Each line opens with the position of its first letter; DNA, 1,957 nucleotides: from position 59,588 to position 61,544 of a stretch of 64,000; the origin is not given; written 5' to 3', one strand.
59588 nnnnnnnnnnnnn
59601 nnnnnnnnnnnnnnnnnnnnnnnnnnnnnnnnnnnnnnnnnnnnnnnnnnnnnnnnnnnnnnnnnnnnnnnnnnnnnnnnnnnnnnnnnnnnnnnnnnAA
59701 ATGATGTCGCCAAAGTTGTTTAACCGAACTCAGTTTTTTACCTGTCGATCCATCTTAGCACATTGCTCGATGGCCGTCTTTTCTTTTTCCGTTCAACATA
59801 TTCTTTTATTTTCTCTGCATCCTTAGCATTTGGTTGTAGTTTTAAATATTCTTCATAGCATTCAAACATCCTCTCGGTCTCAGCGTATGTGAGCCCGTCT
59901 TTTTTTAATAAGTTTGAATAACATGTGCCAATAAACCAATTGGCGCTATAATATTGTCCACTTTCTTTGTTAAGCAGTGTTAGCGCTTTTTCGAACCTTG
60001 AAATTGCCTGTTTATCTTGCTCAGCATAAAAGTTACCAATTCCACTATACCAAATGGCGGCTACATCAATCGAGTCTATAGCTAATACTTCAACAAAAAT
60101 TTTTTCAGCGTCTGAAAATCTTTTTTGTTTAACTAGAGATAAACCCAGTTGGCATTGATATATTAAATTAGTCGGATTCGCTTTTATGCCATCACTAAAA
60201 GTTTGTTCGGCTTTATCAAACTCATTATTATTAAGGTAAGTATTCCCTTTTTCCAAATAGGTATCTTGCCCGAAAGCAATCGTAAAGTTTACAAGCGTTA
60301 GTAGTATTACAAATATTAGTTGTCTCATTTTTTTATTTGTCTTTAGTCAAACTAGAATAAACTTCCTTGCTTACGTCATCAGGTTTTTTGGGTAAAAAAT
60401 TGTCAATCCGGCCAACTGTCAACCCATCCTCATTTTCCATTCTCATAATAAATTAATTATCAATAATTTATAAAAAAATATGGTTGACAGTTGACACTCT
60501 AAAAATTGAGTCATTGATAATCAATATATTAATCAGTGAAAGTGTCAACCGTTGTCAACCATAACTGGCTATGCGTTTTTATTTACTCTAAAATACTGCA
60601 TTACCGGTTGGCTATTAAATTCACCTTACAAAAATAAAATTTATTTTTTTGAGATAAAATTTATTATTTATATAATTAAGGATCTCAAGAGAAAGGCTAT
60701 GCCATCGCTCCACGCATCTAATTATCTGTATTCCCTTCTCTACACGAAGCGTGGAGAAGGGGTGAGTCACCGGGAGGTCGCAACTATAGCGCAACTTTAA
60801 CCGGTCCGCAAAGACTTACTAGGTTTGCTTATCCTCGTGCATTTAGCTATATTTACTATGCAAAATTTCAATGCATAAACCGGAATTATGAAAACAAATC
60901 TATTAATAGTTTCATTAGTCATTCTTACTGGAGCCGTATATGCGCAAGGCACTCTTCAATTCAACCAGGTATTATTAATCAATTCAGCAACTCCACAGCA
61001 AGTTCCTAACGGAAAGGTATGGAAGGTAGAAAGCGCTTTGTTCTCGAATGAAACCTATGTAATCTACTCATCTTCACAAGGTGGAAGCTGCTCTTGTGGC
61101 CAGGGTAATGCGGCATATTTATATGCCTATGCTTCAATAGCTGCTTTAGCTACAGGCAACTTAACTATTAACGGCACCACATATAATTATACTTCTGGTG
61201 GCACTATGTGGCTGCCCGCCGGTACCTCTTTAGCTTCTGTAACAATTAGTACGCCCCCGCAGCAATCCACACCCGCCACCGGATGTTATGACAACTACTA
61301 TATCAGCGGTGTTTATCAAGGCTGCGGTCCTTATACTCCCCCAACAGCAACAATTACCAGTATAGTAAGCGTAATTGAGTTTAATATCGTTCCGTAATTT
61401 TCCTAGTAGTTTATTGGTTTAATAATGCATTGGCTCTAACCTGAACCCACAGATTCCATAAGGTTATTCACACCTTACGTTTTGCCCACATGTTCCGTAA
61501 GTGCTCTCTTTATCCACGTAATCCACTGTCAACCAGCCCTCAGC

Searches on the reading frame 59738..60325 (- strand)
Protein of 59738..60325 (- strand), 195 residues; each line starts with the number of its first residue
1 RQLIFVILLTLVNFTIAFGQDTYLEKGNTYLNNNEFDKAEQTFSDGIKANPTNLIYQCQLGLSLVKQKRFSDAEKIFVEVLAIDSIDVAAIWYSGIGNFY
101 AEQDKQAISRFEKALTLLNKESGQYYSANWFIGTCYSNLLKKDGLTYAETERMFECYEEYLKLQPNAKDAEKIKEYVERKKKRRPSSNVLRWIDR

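Call 12: search_protein_families(library=pfam, proteins=[window:59738-60325:-], max_evalue=0.01)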
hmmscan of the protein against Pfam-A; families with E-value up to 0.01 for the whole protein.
window:59738-60325:- (195 aa): 14 families
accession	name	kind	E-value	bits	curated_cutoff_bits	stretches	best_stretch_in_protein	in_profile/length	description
PF07719.23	TPR_2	-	1.6e-11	43.8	27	1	22-53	3-34/34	Tetratricopeptide repeat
PF00515.34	TPR_1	-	8.2e-11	41.7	27.8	1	22-53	3-34/34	Tetratricopeptide repeat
PF13181.12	TPR_8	-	8.6e-09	35.3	25.7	1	21-53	2-34/34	Tetratricopeptide repeat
PF13428.12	TPR_14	-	3.1e-07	30.9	23.5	0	22-61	3-42/44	Tetratricopeptide repeat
PF13424.12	TPR_12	-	1.6e-06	28.6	30.1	0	89-123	3-38/77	Tetratricopeptide repeat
PF13432.12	TPR_16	-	7.3e-06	26.8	32.7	1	24-81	1-58/65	Tetratricopeptide repeat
PF14559.12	TPR_19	-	9.1e-06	26.4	25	0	22-53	27-58/68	Tetratricopeptide repeat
PF13431.12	TPR_17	-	4.2e-05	23.9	24.4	0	21-41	14-34/34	Tetratricopeptide repeat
PF23914.1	TPR_CcmH_CycH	-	0.00011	22.6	42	1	27-124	57-157/158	Cytochrome c-type biogenesis protein H TPR domain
PF13176.12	TPR_7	-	0.00011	22.4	27.9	0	25-43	4-22/36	Tetratricopeptide repeat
PF13374.12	TPR_10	-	0.00035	20.9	27.5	0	59-83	7-31/42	Tetratricopeptide repeat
PF12895.13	ANAPC3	-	0.00073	20.2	27.2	0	21-78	25-80/82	Anaphase-promoting complex, cyclosome, subunit 3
PF13174.12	TPR_6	-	0.004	18.2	26.3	0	21-45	1-25/33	Tetratricopeptide repeat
PF06552.18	TOM20_plant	-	0.0071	16.6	20.6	0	33-63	93-123/187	Plant specific mitochondrial import receptor subunit TOM20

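Call 38: find_homologous_proteins(query=window:59738-60325:-)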
Query window:59738-60325:- (195 aa): 185 proteins with E <= 0.001 among 280 candidates; the best 120 are listed.
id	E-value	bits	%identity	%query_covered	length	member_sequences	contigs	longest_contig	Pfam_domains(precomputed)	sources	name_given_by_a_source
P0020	4.3e-124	429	99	100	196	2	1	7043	PF00515.35,PF13424.13,PF13428.13,PF13181.13,PF07719.24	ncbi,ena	-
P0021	4.0e-90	318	72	99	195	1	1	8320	PF14559.13,PF13431.13,PF23914.2,PF00515.35,PF13424.13,PF13176.13,PF13432.13,PF13428.13,PF13181.13,PF07719.24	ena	-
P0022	2.0e-88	313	70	99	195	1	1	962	PF14559.13,PF23914.2,PF00515.35,PF13424.13,PF13428.13,PF13181.13,PF07719.24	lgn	-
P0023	2.2e-88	313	70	99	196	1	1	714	PF14559.13,PF23914.2,PF00515.35,PF13424.13,PF13432.13,PF13428.13,PF13181.13,PF07719.24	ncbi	-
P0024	9.0e-88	311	74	90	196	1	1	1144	PF14559.13,PF13431.13,PF23914.2,PF00515.35,PF12895.14,PF13424.13,PF13432.13,PF13428.13,PF13181.13,PF07719.24,PF13174.13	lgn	-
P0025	2.9e-87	309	74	90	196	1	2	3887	PF14559.13,PF13431.13,PF23914.2,PF00515.35,PF12895.14,PF13424.13,PF13432.13,PF13428.13,PF13181.13,PF07719.24,PF13174.13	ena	-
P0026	2.9e-87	309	73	90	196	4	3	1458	PF23914.2,PF00515.35,PF13424.13,PF13432.13,PF13428.13,PF13181.13,PF07719.24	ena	-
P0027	3.3e-86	306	73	91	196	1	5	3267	PF23914.2,PF00515.35,PF13428.13,PF13181.13,PF07719.24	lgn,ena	-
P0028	8.8e-86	304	68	99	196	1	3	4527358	PF14559.13,PF23914.2,PF00515.35,PF12895.14,PF13424.13,PF13432.13,PF13428.13,PF13181.13,PF07719.24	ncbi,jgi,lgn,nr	ncbi:MAG: hypothetical protein RO257_02820 [Candidatus Kapabacteria bacterium]|jgi:tetratricopeptide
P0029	3.5e-85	302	72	90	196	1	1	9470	PF13431.13,PF23914.2,PF13414.13,PF13176.13,PF13428.13,PF14559.13,PF00515.35,PF12895.14,PF13424.13,PF13432.13,PF13181.13,PF07719.24,PF13174.13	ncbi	-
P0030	3.6e-85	302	71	99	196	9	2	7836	PF23914.2,PF00515.35,PF13428.13,PF13181.13,PF07719.24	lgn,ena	-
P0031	4.2e-85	302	69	99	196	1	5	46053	PF23914.2,PF00515.35,PF13181.13,PF07719.24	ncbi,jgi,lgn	-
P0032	4.5e-85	302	73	90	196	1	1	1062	PF14559.13,PF23914.2,PF00515.35,PF12895.14,PF13424.13,PF13432.13,PF13428.13,PF13181.13,PF07719.24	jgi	jgi:tetratricopeptide (TPR) repeat protein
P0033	5.1e-85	302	70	99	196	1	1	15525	PF14559.13,PF23914.2,PF00515.35,PF12895.14,PF13424.13,PF13428.13,PF13181.13,PF07719.24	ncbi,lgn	-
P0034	2.8e-84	299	73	91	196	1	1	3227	PF23914.2,PF00515.35,PF12895.14,PF13424.13,PF13432.13,PF13428.13,PF13181.13,PF07719.24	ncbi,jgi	jgi:tetratricopeptide (TPR) repeat protein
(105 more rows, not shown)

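Call 39: find_encoding_contigs(protein=P0021, flank=10000, max_places=2)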
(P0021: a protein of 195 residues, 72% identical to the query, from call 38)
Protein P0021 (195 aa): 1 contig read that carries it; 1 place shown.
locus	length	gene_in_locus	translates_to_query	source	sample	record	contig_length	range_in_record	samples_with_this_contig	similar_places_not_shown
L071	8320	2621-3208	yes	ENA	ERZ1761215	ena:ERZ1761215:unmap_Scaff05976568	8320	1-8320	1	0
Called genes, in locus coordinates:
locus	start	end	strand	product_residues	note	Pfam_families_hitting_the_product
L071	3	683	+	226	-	?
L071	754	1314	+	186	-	PF01872:RibD_C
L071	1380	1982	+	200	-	PF28474:DUF8412, PF13376:OmdA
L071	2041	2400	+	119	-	-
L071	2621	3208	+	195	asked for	PF00515:TPR_1 (faint), PF07719:TPR_2 (faint), PF13176:TPR_7 (faint), PF13181:TPR_8 (faint), PF13424:TPR_12 (faint), PF13428:TPR_14 (faint), PF13432:TPR_16 (weak), PF23914:TPR_CcmH_CycH, +2 more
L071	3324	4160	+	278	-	PF05050:Methyltransf_21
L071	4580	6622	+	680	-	PF13600:DUF4140, PF13598:DUF4139, PF13620:CarboxypepD_reg, PF13715:CarbopepD_reg_2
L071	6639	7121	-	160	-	PF06736:TMEM175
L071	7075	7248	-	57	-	PF06736:TMEM175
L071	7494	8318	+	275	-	?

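Call 40: find_encoding_contigs(protein=P0028, flank=10000, max_places=2)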
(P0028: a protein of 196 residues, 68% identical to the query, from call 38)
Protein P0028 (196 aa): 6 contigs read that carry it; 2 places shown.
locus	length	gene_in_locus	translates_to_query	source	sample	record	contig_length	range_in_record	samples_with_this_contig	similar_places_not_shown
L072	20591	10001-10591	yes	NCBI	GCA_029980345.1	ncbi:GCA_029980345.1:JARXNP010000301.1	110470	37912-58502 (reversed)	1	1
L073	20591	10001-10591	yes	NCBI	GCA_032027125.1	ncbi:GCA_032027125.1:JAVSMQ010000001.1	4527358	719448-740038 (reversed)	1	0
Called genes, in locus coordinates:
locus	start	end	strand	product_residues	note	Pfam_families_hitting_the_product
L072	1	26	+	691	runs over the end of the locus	PF08298:AAA_PrkA (weak), PF06798:PrkA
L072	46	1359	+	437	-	PF04285:DUF444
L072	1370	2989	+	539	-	PF04293:SpoVR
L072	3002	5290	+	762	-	PF08298:AAA_PrkA (weak), PF06798:PrkA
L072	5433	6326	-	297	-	-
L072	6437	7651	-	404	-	-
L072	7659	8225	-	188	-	PF04542:Sigma70_r2, PF08281:Sigma70_r4_2, PF04545:Sigma70_r4 (weak)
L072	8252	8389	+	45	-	-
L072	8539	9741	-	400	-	PF00155:Aminotran_1_2, PF01041:DegT_DnrJ_EryC1 (weak)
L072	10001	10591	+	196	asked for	PF12895:ANAPC3 (faint), PF00515:TPR_1 (faint), PF07719:TPR_2 (faint), PF13181:TPR_8 (faint), PF13428:TPR_14 (faint), PF13432:TPR_16 (faint), PF14559:TPR_19 (faint), PF23914:TPR_CcmH_CycH (faint), +1 more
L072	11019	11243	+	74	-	PF03683:UPF0175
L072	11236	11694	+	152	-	PF11848:DUF3368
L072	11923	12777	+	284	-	PF13431:TPR_17 (faint), PF00515:TPR_1 (faint), PF07719:TPR_2 (faint), PF13181:TPR_8 (faint), PF13414:TPR_11 (faint)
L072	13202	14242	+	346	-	PF03965:Penicillinase_R (weak), PF02661:Fic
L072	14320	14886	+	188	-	PF04542:Sigma70_r2, PF04545:Sigma70_r4, PF08281:Sigma70_r4_2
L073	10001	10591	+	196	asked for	PF12895:ANAPC3 (faint), PF00515:TPR_1 (faint), PF07719:TPR_2 (faint), PF13181:TPR_8 (faint), PF13428:TPR_14 (faint), PF13432:TPR_16 (faint), PF14559:TPR_19 (faint), PF23914:TPR_CcmH_CycH (faint), +1 more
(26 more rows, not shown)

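Call 41: find_encoding_contigs(protein=P0029, flank=10000, max_places=2)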
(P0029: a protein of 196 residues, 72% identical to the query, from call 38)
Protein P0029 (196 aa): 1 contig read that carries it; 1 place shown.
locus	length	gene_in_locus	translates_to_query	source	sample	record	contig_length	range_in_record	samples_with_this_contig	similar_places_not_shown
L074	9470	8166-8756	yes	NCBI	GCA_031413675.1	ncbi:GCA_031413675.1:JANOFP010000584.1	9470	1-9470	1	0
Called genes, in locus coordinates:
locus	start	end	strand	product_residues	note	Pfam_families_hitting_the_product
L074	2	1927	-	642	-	?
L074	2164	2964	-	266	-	PF04029:2-ph_phosp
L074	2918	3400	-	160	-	-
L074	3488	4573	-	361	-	PF01571:GCV_T, PF08669:GCV_T_C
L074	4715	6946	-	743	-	PF04024:PspC, PF22571:LiaI-LiaF-TM_PspC, PF22744:Toast-rack_PspC-Cterm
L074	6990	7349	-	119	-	PF03551:PadR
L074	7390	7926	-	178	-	PF14534:DUF4440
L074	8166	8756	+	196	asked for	PF12895:ANAPC3 (faint), PF23914:TPR_CcmH_CycH, PF13431:TPR_17 (faint), PF00515:TPR_1 (faint), PF07719:TPR_2 (faint), PF13174:TPR_6 (faint), PF13176:TPR_7 (faint), PF13432:TPR_16 (weak), +5 more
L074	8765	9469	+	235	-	?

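Call 52: find_encoding_contigs(protein=P0025, flank=4000, max_places=4)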
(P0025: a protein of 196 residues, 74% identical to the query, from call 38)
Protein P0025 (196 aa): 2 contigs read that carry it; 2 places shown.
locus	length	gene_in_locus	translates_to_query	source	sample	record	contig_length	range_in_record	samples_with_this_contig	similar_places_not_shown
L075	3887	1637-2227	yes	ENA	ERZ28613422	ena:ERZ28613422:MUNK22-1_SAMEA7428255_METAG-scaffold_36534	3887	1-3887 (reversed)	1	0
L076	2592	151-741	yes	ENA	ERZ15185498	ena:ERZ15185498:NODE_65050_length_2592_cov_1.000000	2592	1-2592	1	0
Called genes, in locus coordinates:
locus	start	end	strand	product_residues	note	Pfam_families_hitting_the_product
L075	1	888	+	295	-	?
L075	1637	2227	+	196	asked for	PF12895:ANAPC3 (faint), PF00515:TPR_1 (faint), PF07719:TPR_2 (faint), PF13174:TPR_6 (faint), PF13181:TPR_8 (faint), PF13432:TPR_16 (weak), PF23914:TPR_CcmH_CycH, PF14559:TPR_19 (weak), +3 more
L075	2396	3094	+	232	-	-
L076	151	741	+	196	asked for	PF12895:ANAPC3 (faint), PF00515:TPR_1 (faint), PF07719:TPR_2 (faint), PF13174:TPR_6 (faint), PF13181:TPR_8 (faint), PF13432:TPR_16 (weak), PF23914:TPR_CcmH_CycH, PF14559:TPR_19 (weak), +3 more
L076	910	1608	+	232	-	-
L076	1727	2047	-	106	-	-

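Call 53: find_encoding_contigs(protein=P0027, flank=4000, max_places=5)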
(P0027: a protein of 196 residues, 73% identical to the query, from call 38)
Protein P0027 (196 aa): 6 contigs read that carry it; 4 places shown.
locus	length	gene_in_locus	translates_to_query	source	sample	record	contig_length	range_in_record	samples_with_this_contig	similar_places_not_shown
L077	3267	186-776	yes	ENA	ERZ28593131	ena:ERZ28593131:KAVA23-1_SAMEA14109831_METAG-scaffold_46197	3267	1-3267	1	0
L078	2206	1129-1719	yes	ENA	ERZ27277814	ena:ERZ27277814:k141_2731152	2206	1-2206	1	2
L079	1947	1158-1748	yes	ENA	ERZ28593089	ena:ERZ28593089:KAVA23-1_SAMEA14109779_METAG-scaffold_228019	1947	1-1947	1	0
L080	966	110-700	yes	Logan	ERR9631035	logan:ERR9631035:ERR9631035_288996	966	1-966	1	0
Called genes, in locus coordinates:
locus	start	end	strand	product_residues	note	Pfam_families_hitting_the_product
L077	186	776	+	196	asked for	PF00515:TPR_1 (faint), PF07719:TPR_2 (faint), PF13181:TPR_8 (faint), PF13428:TPR_14 (faint), PF23914:TPR_CcmH_CycH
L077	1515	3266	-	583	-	?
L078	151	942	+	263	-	-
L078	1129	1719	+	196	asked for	PF00515:TPR_1 (faint), PF07719:TPR_2 (faint), PF13181:TPR_8 (faint), PF13428:TPR_14 (faint), PF23914:TPR_CcmH_CycH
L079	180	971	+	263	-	-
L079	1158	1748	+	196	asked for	PF00515:TPR_1 (faint), PF07719:TPR_2 (faint), PF13181:TPR_8 (faint), PF13428:TPR_14 (faint), PF23914:TPR_CcmH_CycH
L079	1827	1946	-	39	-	?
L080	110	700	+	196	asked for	PF00515:TPR_1 (faint), PF07719:TPR_2 (faint), PF13181:TPR_8 (faint), PF13428:TPR_14 (faint), PF23914:TPR_CcmH_CycH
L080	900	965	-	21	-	?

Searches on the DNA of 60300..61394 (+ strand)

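Call 8: search_rna_families(source=window, start=60300, end=61000, threshold=evalue, max_evalue=10, show_alignments=2)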
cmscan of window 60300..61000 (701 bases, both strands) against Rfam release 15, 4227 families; matches with E-value up to 10: 8.
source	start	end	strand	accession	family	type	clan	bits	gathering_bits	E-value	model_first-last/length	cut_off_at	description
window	60412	60495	-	RF03749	MIR2617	Gene; miRNA;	-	21.2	46.5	0.73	1-86/86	no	MIR2617 microRNA precursor family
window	60478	60564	-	RF03714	MIR774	Gene; miRNA;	-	17.1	80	2.8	1-98/98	no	MIR774 microRNA precursor family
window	60409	60497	-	RF04027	mir-1422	Gene; miRNA;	-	16.9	60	5.2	1-84/84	no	mir-1422 microRNA precursor family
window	60411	60495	-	RF04170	MIR7723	Gene; miRNA;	-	16.4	200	1.5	78-160/235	no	MIR7723 microRNA precursor family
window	60633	60709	-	RF02083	OrzO-P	Gene; antitoxin;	-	16.2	60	8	1-76/76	no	OrzO-P RNA antitoxin family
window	60410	60496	-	RF03664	MIR6288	Gene; miRNA;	-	16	74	4.2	1-92/92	no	MIR6288 microRNA precursor family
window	60411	60495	-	RF03940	MIR9563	Gene; miRNA;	-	15.7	90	6.3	20-108/127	no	MIR9563 microRNA precursor family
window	60618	60761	-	RF03065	IS605-orfB-I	Gene; sRNA;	-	13.7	94.2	2.5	1-214/214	no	IS605-orfB-I RNA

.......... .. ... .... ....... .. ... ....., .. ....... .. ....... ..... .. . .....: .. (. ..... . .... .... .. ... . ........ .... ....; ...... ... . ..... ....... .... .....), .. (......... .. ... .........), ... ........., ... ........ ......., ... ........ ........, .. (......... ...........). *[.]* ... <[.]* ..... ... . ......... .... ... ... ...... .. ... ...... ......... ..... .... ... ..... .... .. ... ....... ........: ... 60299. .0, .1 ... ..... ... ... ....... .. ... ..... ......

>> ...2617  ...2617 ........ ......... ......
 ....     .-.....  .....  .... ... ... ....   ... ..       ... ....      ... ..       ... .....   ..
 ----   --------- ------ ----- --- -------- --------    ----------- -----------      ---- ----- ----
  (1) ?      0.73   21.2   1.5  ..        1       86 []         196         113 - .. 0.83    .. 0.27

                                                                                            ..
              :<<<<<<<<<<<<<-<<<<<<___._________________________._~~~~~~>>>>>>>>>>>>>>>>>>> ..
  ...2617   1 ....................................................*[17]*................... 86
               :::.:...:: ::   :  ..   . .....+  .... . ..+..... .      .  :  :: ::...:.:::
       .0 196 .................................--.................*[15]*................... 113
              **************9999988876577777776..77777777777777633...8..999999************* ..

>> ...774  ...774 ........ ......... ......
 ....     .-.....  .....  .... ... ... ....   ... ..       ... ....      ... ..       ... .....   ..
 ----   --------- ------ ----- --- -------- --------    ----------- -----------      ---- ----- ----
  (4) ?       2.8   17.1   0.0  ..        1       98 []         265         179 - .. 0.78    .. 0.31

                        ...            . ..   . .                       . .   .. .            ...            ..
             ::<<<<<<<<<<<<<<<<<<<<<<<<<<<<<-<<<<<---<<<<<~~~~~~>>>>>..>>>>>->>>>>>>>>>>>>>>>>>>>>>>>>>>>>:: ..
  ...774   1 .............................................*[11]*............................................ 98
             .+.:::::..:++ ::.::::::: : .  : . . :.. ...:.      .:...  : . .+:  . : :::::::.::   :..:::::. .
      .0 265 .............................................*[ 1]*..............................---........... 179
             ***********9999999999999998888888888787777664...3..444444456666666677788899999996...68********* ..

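Call 83: search_rna_families(sources=[L010, L011, L081], threshold=evalue, max_evalue=1)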
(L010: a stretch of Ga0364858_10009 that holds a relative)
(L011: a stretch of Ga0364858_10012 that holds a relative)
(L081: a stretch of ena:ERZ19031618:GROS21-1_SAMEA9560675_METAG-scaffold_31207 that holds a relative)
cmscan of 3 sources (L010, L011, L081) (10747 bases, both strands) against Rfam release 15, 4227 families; matches with E-value up to 1: 0.
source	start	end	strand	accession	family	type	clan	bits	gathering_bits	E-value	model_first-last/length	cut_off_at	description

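Call 90: search_dna_similar(query=window:60400-60700:+, collection=plasmids, mode=distant, max_evalue=0.01, max_rows=10)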
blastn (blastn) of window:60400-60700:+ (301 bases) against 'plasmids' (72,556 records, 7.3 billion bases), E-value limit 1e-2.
No match.

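Call 91: search_dna_similar(query=window:60400-60700:+, collection=phages, mode=distant, max_evalue=0.01, max_rows=10)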
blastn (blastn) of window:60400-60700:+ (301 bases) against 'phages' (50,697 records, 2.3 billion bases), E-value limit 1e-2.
Records with a match: 1; places in all: 1; records where one place covers at least 80% of the query: 0.
Best place of each record, by identity: 80-90% 1.
By first word of the organism name: uncultured 1.
By host as written in the record: - 1.
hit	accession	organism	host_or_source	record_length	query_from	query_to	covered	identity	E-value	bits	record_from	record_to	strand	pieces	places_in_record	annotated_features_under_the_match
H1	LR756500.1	uncultured phage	metagenomic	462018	233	276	15%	85.4%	6e-4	51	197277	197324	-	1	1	record has no annotation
